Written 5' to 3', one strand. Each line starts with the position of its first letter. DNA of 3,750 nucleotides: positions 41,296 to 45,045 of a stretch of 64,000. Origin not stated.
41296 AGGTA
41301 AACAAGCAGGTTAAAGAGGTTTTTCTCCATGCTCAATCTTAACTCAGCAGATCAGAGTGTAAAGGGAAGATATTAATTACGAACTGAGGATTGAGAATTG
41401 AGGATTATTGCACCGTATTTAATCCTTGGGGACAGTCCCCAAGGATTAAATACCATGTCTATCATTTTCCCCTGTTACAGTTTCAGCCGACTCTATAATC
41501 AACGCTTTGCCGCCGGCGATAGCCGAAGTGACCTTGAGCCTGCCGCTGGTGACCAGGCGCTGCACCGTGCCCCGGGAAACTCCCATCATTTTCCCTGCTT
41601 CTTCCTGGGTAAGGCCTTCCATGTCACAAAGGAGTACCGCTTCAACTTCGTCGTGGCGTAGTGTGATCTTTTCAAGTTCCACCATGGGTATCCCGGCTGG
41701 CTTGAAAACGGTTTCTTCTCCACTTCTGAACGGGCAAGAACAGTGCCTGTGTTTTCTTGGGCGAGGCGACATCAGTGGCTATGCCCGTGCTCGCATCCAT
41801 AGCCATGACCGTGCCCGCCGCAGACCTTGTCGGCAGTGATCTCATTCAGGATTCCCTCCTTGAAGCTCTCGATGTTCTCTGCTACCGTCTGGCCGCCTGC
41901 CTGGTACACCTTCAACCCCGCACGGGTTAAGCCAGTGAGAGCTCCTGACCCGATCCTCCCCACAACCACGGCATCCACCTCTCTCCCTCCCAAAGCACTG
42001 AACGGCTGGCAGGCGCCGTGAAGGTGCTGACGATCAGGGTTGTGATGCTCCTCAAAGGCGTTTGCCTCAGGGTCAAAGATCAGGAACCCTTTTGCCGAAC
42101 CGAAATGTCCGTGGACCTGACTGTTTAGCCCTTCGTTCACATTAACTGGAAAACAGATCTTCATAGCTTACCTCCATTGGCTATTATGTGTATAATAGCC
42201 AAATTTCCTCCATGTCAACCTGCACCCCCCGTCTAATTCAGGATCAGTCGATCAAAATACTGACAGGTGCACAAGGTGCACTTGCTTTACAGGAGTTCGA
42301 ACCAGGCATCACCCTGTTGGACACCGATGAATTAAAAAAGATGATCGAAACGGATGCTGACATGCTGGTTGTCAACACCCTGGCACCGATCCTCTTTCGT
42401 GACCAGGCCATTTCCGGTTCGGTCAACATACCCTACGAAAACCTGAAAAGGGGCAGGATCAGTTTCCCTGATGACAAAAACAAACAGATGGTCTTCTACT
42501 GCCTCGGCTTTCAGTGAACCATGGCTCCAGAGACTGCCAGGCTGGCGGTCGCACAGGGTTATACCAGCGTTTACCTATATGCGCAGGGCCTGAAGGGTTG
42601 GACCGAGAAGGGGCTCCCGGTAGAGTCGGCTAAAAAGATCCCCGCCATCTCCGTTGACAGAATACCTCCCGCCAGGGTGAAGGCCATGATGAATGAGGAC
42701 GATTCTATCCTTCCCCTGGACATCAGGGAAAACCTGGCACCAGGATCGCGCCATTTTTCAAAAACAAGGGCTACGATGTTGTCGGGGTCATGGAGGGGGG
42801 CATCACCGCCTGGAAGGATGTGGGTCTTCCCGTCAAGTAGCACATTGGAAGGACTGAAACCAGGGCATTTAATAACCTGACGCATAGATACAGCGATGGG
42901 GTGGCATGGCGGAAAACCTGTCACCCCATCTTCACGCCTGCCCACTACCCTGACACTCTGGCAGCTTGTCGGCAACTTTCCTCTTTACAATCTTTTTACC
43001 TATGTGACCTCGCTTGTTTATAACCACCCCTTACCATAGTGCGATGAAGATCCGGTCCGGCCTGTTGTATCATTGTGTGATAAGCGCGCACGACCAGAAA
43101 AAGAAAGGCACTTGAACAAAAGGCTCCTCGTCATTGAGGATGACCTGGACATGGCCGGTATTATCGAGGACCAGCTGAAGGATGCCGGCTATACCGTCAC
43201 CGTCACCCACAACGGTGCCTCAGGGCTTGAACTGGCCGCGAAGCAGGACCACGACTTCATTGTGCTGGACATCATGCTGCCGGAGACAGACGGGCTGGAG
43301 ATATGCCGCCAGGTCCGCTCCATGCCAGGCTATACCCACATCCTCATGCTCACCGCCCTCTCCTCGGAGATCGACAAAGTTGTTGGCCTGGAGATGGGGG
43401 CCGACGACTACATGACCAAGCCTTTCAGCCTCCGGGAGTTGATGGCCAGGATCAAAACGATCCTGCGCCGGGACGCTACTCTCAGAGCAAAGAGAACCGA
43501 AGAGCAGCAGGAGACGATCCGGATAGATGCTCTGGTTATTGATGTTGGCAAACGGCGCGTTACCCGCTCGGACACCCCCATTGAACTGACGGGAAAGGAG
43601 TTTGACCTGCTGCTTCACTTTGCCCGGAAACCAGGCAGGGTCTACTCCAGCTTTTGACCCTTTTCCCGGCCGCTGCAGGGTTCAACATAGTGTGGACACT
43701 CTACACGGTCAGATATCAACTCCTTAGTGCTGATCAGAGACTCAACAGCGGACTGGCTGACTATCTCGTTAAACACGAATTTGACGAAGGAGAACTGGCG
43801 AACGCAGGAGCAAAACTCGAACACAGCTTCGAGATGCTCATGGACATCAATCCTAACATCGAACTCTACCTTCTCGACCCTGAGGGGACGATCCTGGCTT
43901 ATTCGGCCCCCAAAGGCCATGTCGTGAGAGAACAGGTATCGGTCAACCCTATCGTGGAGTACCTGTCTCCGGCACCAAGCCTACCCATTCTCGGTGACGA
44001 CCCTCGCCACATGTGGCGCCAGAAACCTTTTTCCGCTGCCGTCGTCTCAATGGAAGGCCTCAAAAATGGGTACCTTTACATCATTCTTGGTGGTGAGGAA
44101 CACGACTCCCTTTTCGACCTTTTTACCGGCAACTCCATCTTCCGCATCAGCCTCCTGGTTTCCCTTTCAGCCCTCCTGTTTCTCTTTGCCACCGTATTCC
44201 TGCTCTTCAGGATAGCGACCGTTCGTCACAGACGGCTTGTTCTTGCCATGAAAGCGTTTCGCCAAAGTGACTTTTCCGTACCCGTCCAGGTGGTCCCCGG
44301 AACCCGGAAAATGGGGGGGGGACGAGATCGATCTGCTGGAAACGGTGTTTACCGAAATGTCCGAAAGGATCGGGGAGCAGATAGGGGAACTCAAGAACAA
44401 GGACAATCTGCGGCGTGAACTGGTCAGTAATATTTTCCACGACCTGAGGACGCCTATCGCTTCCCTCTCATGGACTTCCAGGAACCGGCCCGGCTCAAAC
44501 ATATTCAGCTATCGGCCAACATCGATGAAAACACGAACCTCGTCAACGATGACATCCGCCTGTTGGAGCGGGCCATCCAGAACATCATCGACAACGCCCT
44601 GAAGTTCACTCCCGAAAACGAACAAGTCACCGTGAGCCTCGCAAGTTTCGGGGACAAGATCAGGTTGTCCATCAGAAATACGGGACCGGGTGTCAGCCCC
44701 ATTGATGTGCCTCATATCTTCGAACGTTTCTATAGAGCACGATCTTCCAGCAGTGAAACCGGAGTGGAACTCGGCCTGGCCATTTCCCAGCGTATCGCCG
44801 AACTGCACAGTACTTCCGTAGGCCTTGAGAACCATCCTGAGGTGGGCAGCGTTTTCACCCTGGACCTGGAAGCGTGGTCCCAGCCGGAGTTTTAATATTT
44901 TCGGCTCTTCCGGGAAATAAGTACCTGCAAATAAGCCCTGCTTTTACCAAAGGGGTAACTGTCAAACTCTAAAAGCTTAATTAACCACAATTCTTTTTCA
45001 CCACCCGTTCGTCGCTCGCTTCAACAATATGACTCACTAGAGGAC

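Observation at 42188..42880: Rhodanese-like gene with in-frame TGA plus SECIS-like hairpin, and a decayed second domain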

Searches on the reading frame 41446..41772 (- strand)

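Call 8: search_protein_families(library=pfam, proteins=[window:41446-41772:-], max_evalue=0.01)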
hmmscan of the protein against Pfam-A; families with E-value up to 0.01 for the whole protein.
window:41446-41772:- (108 aa): 13 families
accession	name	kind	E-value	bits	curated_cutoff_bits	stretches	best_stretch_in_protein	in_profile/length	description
PF02001.22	DUF134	-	1.8e-18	67.4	27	1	3-97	5-94/98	Protein of unknown function DUF134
PF04545.22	Sigma70_r4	-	8.5e-08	32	24.1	1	40-80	7-47/50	Sigma-70, region 4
PF08281.18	Sigma70_r4_2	-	1e-07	31.9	25.7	1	44-80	17-53/54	Sigma-70, region 4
PF12728.13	HTH_17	-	3.1e-06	27.8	27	1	54-94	2-40/51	Helix-turn-helix domain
PF22233.2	PhyR_sigma-like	-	1.2e-05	25.5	27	1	45-75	11-41/50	Response regulator PhyR, sigma-like domain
PF13384.12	HTH_23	-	0.00015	21.9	24.6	1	44-74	9-38/50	Homeodomain-like domain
PF01381.28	HTH_3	-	0.00019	21.8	23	1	52-75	8-31/55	Helix-turn-helix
PF20432.4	Xre-like-HTH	-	0.00028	21.5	25.8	1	53-80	23-51/63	Antitoxin Xre-like helix-turn-helix domain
PF13551.12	HTH_29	-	0.00045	20.7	28.1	1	44-74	3-33/64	Winged helix-turn helix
PF13560.12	HTH_31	-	0.0011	19.6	27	1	52-79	13-39/64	Helix-turn-helix domain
PF07638.17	Sigma70_ECF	-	0.0011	19.3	21.1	1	38-81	136-179/185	ECF sigma factor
PF12802.13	MarR_2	-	0.0016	19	27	1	48-75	14-42/61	MarR family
PF13518.12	HTH_28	-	0.0023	18.4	25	1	44-73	4-32/52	Helix-turn-helix domain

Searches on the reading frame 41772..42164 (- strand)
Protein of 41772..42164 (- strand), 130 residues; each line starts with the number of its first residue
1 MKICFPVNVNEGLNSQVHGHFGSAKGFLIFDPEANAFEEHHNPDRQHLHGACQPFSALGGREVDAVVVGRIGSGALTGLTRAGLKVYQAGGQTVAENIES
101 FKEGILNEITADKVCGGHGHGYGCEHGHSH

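Call 8: search_protein_families(library=pfam, proteins=[window:41772-42164:-], max_evalue=0.01)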
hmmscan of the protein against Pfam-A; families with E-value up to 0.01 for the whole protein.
window:41772-42164:- (130 aa): 1 family
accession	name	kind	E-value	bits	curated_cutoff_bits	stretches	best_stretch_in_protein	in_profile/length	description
PF02579.22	Nitro_FeMo-Co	-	5.9e-19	68.6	26.3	1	14-102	2-93/94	Dinitrogenase iron-molybdenum cofactor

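Call 75: find_encoding_contigs(protein=window:41772-42164:-, flank=4000, max_places=6)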
Protein window:41772-42164:- (130 aa): no gene with exactly this product is on record in the collection.

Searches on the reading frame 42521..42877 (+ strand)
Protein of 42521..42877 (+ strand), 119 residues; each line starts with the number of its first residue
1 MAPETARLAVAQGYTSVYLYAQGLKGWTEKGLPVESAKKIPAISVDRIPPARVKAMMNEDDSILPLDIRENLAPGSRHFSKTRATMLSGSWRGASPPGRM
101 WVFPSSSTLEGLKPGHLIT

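Call 74: find_encoding_contigs(protein=window:42521-42877:+, flank=3000, max_places=8)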
Protein window:42521-42877:+ (119 aa): no gene with exactly this product is on record in the collection.

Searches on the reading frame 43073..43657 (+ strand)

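Call 8: search_protein_families(library=pfam, proteins=[window:43073-43657:+], max_evalue=0.01)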
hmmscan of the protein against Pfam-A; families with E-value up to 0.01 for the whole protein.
window:43073-43657:+ (194 aa): 3 families
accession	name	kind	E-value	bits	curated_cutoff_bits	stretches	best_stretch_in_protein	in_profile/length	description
PF00072.30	Response_reg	-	1.7e-26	93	30.2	1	19-128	2-111/111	Response regulator receiver domain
PF23198.2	PDE8A_N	-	6.6e-05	23.3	29.6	1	34-95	29-91/147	PDE8A-like, N-terminal domain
PF00486.34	Trans_reg_C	-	0.00048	20.6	26.2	1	168-192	2-26/77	Transcriptional regulatory protein, C terminal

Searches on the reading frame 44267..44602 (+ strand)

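Call 51: search_protein_families(library=pfam, proteins=[window:44267-44602:+], max_evalue=0.01)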
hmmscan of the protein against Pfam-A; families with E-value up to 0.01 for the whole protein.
window:44267-44602:+ (111 aa): 1 family
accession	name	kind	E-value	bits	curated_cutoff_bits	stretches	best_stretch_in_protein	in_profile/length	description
PF00512.31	HisKA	-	0.0015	18.9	26.9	1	49-68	2-21/66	His Kinase A (phospho-acceptor) domain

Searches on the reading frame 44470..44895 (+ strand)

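Call 51: search_protein_families(library=pfam, proteins=[window:44470-44895:+], max_evalue=0.01)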
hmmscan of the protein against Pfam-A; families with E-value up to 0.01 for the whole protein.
window:44470-44895:+ (141 aa): 1 family
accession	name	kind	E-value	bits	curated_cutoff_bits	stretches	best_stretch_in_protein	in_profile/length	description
PF02518.31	HATPase_c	-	6.7e-26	91.3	26.4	1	28-134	2-108/111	Histidine kinase-, DNA gyrase B-, and HSP90-like ATPase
